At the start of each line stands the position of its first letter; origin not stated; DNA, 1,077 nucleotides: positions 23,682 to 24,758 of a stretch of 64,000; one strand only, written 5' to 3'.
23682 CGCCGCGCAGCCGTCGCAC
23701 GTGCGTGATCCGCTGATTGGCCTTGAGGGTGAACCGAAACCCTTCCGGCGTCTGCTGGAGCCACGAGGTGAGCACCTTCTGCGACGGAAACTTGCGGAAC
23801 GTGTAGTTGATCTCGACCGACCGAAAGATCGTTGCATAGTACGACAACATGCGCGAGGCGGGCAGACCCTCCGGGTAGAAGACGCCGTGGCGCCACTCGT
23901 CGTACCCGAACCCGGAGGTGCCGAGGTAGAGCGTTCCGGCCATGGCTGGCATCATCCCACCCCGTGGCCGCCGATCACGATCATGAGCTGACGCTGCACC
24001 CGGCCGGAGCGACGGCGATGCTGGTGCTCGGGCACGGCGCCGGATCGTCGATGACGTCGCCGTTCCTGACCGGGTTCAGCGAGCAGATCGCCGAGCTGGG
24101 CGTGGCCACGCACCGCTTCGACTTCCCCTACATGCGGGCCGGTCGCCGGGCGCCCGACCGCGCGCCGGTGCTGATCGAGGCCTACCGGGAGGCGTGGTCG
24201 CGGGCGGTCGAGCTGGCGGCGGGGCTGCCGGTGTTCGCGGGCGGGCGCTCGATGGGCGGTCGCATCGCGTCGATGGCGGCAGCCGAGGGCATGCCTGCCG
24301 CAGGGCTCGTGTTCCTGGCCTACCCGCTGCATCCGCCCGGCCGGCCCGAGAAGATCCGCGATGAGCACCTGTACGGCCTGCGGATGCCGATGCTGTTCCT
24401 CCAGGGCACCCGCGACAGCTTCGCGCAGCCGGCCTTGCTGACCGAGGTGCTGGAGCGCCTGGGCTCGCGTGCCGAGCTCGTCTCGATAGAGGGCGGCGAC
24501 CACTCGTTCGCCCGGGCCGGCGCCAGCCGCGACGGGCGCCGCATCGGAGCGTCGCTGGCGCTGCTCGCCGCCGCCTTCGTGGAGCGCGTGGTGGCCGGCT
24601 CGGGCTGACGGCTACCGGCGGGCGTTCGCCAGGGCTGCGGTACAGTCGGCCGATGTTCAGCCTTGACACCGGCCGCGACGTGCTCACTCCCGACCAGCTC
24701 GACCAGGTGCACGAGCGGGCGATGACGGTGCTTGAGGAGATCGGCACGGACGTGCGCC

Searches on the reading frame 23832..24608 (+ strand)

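Call 15: search_protein_families(library=pfam, proteins=[window:23832-24608:+], max_evalue=0.001)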
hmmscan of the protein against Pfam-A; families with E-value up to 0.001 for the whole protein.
window:23832-24608:+ (258 aa): 4 families
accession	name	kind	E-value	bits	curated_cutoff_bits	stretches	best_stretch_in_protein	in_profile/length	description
PF20408.4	Abhydrolase_11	-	2.7e-50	171.3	27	1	61-232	2-173/193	Alpha/beta hydrolase domain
PF12146.15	Hydrolase_4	-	7.6e-08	32.4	27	0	62-163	5-108/239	Serine aminopeptidase, S33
PF12695.13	Abhydrolase_5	-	4.7e-07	30.2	27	1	135-226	60-143/164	Alpha/beta hydrolase family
PF01738.24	DLH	-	0.00058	19.9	21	1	138-232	103-194/217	Dienelactone hydrolase family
